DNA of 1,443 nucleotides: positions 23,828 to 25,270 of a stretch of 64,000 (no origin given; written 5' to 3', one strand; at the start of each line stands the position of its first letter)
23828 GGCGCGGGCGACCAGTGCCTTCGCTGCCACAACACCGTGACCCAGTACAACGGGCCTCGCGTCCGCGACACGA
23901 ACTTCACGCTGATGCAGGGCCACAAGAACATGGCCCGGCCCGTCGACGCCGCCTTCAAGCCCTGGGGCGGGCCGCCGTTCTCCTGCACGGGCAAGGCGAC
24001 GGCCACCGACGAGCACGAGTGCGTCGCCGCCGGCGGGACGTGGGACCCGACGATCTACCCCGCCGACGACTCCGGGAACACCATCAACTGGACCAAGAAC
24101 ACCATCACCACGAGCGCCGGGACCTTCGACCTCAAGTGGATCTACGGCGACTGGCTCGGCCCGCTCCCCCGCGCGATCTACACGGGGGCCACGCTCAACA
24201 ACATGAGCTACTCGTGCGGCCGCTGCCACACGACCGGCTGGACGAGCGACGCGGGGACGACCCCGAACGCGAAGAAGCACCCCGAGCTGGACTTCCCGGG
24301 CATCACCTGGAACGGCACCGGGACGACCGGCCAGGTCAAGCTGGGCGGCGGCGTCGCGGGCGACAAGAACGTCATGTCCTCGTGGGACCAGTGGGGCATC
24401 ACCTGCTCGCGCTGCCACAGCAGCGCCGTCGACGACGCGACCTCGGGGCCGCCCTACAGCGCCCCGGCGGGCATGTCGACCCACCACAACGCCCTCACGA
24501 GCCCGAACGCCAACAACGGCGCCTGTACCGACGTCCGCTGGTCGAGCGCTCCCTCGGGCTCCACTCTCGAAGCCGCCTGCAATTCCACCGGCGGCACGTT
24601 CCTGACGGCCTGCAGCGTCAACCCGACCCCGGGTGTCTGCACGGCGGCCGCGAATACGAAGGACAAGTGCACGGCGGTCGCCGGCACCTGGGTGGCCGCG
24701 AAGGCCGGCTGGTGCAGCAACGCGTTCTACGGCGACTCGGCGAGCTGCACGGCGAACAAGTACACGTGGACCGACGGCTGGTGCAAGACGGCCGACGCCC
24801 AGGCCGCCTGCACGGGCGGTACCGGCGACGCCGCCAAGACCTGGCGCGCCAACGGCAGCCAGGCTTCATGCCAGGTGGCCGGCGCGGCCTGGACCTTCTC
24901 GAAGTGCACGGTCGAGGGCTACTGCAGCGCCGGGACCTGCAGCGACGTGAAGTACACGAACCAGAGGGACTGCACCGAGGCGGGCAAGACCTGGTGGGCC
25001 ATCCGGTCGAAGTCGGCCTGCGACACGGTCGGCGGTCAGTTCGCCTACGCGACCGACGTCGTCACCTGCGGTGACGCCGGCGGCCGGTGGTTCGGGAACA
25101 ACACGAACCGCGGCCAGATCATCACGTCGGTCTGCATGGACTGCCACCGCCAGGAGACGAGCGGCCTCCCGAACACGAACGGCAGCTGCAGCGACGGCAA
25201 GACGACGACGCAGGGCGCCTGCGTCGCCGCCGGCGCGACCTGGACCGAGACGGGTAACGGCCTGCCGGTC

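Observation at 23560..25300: Previously undescribed Cys-flanked G-G-T-W repeat array interleaved with haem-binding sites in cytochrome 1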

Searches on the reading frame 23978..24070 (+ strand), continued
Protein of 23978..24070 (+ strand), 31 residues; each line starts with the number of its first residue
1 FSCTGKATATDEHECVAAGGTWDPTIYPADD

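Call 58: search_solved_structures(query=P0130, max_evalue=1, show_alignments=3)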
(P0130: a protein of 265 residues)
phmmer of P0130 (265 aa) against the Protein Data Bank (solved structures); distinct sequences matched with E-value up to 1: 4.
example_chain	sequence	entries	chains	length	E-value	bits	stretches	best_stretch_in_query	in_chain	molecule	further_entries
9f4a_A4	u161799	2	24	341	0.021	17.7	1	117-163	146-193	Baseplate wedge subunit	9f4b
8eaw_a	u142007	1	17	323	0.36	13.7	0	134-198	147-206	Capsid protein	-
5o1q_A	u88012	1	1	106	0.54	13.1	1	113-157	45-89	sh3b domain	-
2mk5_A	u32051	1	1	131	0.74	12.7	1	113-157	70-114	Endolysin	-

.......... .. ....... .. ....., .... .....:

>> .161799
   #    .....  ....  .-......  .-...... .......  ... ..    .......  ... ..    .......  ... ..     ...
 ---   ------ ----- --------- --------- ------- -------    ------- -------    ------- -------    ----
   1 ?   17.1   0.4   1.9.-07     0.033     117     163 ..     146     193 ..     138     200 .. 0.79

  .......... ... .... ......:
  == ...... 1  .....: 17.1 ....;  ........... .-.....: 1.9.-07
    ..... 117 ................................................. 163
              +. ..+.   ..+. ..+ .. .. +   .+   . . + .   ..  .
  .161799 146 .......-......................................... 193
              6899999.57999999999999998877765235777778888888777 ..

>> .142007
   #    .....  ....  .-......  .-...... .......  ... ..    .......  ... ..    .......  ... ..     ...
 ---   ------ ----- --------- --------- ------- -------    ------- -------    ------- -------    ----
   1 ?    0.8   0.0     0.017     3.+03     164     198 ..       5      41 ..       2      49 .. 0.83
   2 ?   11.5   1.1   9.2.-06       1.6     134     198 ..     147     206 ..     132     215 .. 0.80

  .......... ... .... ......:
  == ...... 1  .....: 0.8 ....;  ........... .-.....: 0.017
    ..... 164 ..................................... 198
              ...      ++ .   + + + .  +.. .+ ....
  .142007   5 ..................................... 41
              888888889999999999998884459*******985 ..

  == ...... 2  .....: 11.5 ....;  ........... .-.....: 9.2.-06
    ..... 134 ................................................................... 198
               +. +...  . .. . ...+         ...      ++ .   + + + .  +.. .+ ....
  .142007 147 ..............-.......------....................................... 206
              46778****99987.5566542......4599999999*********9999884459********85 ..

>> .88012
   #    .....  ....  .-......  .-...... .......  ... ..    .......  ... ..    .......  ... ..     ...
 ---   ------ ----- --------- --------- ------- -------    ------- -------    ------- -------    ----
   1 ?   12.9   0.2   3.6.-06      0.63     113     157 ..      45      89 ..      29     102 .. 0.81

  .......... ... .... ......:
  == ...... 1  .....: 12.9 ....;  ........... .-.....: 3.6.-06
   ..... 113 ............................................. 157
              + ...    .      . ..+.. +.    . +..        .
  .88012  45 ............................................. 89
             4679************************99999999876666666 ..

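Call 87: list_cluster_members(proteins=[P0127, P0138, P0146, P0155, P0173, P0183, P0158, P0179, P0148, P0171])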
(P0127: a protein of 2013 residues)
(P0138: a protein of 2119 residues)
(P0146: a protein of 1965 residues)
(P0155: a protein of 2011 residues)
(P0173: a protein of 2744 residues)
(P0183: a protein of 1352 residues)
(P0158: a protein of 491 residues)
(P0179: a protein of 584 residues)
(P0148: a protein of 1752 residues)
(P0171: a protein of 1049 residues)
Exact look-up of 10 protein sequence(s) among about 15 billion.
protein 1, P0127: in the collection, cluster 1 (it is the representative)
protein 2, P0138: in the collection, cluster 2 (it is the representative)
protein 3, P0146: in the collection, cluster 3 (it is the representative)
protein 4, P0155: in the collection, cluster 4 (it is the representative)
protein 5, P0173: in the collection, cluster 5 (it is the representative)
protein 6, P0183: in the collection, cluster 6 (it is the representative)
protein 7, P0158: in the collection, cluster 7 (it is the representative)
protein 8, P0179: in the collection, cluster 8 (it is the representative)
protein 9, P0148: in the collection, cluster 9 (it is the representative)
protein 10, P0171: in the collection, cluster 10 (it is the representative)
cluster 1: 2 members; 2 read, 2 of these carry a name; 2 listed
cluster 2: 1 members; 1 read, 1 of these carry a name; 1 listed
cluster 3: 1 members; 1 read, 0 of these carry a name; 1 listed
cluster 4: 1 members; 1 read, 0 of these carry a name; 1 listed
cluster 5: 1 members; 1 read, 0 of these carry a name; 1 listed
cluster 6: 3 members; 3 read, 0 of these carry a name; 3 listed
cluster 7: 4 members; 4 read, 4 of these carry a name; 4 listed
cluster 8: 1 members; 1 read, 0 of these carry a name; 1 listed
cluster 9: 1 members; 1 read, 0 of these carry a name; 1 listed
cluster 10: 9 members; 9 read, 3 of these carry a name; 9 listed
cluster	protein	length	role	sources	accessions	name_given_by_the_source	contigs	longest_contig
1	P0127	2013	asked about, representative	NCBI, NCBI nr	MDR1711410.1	MAG: InlB B-repeat-containing protein [Propionibacteriaceae bacterium] | InlB B-repeat-containing protein [Propionibacteriaceae bacterium]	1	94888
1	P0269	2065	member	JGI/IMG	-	uncharacterized repeat protein (TIGR02543 family)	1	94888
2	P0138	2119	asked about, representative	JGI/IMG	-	hypothetical protein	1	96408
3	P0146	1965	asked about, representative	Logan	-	-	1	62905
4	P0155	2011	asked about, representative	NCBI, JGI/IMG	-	-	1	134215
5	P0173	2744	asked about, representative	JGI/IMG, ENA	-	-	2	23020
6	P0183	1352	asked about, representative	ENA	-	-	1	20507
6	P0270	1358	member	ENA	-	-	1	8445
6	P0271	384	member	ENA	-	-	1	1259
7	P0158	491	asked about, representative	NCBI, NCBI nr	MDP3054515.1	MAG: prepilin-type N-terminal cleavage/methylation domain-containing protein ... | prepilin-type N-terminal cleavage/methylation domain-containing protein [Methylobacter ...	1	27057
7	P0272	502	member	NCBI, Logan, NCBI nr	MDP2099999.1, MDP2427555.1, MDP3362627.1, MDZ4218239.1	MAG: prepilin-type N-terminal cleavage/methylation domain-containing protein ... | prepilin-type N-terminal cleavage/methylation domain-containing protein [Methylobacter ...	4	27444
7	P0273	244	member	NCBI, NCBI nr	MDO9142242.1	MAG: hypothetical protein Q7U38_18135, partial [Methylobacter sp.] | hypothetical protein [Methylobacter sp.]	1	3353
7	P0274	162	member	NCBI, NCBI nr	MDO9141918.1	MAG: hypothetical protein Q7U38_16480, partial [Methylobacter sp.] | hypothetical protein [Methylobacter sp.]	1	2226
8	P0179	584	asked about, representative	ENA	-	-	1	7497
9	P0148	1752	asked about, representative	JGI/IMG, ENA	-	-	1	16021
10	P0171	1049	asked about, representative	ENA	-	-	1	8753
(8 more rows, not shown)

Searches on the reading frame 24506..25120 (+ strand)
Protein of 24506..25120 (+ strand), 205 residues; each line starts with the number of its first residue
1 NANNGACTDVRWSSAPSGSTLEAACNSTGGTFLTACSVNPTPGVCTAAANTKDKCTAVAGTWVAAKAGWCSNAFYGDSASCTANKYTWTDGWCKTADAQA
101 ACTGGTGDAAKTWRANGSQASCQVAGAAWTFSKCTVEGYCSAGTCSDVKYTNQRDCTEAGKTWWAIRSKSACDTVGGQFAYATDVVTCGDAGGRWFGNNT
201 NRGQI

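Call 50: predict_structure(alignment_id=A4)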
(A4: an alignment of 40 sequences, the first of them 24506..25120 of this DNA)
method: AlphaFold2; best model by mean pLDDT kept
length: 205 residues; sequences in the alignment: 40
mean_pLDDT: 81.9   pTM: 0.69
mean pLDDT of the five models: 81.9, 79.7, 61.3, 59.6, 56.9
residues with pLDDT >= 90: 83; 70-90: 93; 50-70: 20; < 50: 9
segments of 3 or more residues with pLDDT < 50: 15-18, 203-205
pLDDT, mean of each block of 10 residues (from residue 1): 59 54 74 77 89 94 89 88 91 86 88 84 87 83 93 92 92 93 79 68 45
secondary structure, 60 per line:
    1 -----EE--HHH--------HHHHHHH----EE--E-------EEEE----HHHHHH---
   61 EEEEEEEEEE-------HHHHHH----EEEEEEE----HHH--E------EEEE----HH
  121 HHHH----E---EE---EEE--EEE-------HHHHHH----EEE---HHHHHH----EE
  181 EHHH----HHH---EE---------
elements in order: H21-27 E44-47 H52-57 E61-70 H78-83 E88-94 E111-114 H119-124 E138-140 E143-145 H153-158 E163-165 H169-174 E179-181
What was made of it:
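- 24524..25102 (+): Central module array (aa 408-600): helix-Cys at 426, 456, 482, 523, 557, 573 and 589; 16 cysteines; copy number varies among orthologues. AF2 sub-model pLDDT 82 (call 50).
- On C-x10-C-x3-G-G-x-W mini-domain (uncurated; type copies in T4 gp8 and gp10): The sub-model repeats this (call 50).
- The same holds in the isolated aa 402-606 model, pLDDT 82 (call 50).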

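Call 53: fold_search(model_id=the predicted structure, library=pdb)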
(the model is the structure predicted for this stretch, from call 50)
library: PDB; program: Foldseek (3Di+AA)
matches with E <= 10: 1; with E <= 0.001: 0
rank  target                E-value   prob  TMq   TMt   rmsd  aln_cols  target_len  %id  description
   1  1n7z_A                7.4e+00  0.30  0.12  0.08   3.5        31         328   26  Structure and location of gene product 8 in the bacteriophage T4 baseplate (released 2003-06-10)
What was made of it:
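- Closest known: Bacteriophage T4-type baseplate wedge protein gp8. Same: The array model's only Foldseek PDB hit was 1n7z_A (call 53).
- The only Foldseek PDB hit of the array model was 1n7z_A (call 53). Foldseek gave E=7.4 over 31 columns (call 53).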

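Call 56: fold_search(model_id=the predicted structure, library=viral)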
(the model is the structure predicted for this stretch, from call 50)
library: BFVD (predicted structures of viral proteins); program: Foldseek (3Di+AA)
matches with E <= 10: 5; with E <= 0.001: 0
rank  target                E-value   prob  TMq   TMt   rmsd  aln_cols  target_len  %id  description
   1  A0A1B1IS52            1.4e-01  0.63  0.13  0.10   8.9        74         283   26  (no name in the UniProt tables at hand)
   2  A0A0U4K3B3            2.7e+00  0.33  0.13  0.08   5.2        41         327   29  (no name in the UniProt tables at hand)
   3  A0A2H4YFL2            3.5e+00  0.41  0.11  0.13   7.0        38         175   18  Baseplate wedge subunit [Aeromonas phage Ah1]
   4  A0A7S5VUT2            5.2e+00  0.51  0.12  0.10   3.9        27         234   37  (no name in the UniProt tables at hand)
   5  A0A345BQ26            8.6e+00  0.01  0.14  0.11   9.1        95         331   16  (no name in the UniProt tables at hand)
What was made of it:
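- Tried and rejected: Foldseek of the aa 402-606 model gave one insignificant PDB hit, T4 gp8 (call 53), and nothing significant in BFVD (call 56).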
